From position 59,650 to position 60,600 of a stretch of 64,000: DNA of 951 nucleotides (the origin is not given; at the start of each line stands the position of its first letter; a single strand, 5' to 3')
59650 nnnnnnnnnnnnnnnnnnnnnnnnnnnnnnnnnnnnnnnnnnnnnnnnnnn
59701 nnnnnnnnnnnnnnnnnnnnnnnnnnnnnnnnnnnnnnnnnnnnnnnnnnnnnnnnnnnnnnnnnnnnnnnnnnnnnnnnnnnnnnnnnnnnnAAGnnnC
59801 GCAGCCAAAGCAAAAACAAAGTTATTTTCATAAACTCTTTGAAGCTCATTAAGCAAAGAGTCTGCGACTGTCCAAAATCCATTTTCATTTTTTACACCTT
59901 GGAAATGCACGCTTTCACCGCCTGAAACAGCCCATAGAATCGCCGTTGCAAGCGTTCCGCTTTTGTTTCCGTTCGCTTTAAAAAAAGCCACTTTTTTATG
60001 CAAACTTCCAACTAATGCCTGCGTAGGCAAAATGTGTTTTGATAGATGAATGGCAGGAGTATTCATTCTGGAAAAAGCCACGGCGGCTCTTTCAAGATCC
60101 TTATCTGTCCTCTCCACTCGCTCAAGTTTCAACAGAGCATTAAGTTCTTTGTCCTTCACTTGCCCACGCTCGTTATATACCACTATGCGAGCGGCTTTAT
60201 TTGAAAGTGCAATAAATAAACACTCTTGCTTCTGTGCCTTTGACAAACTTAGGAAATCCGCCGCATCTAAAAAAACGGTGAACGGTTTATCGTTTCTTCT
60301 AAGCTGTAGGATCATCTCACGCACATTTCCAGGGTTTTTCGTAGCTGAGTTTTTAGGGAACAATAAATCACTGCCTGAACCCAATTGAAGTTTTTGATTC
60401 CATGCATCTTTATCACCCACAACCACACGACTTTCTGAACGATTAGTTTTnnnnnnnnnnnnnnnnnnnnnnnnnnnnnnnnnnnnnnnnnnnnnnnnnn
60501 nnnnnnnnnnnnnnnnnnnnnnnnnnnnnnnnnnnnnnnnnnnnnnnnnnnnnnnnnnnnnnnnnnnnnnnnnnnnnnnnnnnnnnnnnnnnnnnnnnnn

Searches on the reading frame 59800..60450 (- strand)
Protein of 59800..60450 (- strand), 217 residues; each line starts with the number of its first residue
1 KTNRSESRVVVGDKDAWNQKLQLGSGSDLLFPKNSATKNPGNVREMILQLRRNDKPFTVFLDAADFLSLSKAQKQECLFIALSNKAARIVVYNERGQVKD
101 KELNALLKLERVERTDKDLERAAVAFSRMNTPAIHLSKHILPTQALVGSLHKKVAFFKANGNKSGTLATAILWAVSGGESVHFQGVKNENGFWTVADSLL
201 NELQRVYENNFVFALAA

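Call 43: find_homologous_proteins(query=window:59800-60450:-, max_evalue=0.01)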
Query window:59800-60450:- (217 aa): 6 proteins with E <= 0.01 among 678 candidates.
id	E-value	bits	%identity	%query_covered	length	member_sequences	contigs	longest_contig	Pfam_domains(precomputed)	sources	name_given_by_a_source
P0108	1.9e-72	261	69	80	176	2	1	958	-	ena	-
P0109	3.4e-64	234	60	79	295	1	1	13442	-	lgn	-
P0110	2.4e-60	222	55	86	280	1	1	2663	-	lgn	-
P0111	1.8e-58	216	61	79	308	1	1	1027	-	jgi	jgi:hypothetical protein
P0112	7.7e-53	197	56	79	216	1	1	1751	-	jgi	-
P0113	4.6e-49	185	55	79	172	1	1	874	-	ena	-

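Call 45: find_encoding_contigs(protein=P0109, flank=10000, max_places=3)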
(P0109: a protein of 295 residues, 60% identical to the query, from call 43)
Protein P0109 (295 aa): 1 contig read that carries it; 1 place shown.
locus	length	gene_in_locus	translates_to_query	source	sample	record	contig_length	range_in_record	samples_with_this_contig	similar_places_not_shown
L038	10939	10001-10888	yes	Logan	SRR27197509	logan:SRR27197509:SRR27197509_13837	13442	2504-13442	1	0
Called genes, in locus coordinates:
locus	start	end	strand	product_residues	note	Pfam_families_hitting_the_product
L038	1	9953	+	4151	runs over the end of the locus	?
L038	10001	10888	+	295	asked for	-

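Call 58: find_homologous_proteins(query=A4, max_evalue=0.001)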
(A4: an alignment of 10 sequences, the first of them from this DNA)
Query A4 (10 sequences) (176 aa, profile of the alignment): 3 proteins with E <= 0.001 among 3445 candidates.
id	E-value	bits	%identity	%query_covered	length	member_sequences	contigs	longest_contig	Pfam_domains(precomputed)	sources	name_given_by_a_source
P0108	5.7e-77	276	69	99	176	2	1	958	-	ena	-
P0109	2.9e-76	273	60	98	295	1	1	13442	-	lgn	-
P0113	5.7e-70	253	55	98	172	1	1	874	-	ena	-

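Call 62: search_protein_families(library=pfam, proteins=[L038:3-9950:+], max_evalue=0.001)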
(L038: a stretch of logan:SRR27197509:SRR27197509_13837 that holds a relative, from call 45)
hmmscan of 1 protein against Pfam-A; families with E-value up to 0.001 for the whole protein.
L038:3-9950:+ (3316 aa): 5 families
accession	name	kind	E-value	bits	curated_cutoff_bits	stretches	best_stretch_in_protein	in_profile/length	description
PF01326.24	PPDK_N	-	3.2e-13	50.1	27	2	3058-3115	160-214/328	Pyruvate phosphate dikinase, AMP/ATP-binding domain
PF04055.27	Radical_SAM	-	1.3e-08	35.6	29.5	1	1311-1464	9-135/166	Radical SAM superfamily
PF00293.34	NUDIX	-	2e-08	34.7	21.1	1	77-159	3-81/134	NUDIX domain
PF01636.29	APH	-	3.9e-07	30.5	23.2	1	806-1018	14-214/239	Phosphotransferase enzyme family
PF01048.26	PNP_UDP_1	-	0.00022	21.1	25.1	0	1863-1967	3-103/233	Phosphorylase superfamily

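Call 72: predict_structure(alignment_id=A4)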
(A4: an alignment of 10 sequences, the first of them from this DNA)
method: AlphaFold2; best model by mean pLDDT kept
length: 176 residues; sequences in the alignment: 10
mean_pLDDT: 85.3   pTM: 0.83
mean pLDDT of the five models: 85.3, 74.9, 68.8, 51.3, 50.6
residues with pLDDT >= 90: 64; 70-90: 103; 50-70: 3; < 50: 6
segments of 3 or more residues with pLDDT < 50: 171-176
pLDDT, mean of each block of 10 residues (from residue 1): 77 87 91 88 88 86 87 93 89 90 90 89 89 84 85 89 73 35
secondary structure, 60 per line:
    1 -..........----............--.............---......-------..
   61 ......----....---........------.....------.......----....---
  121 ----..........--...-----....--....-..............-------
elements in order: H2-11 E16-21 H22-27 H30-42 E46-51 H59-66 E71-74 H78-85 E92-96 H103-109 E114-117 H125-134 E145-148 E151-154 H156-169

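Call 75: search_solved_structures(query=A4, max_evalue=1)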
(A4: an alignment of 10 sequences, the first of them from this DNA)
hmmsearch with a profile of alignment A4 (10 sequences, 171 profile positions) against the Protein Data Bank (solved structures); distinct sequences matched with E-value up to 1: 0.
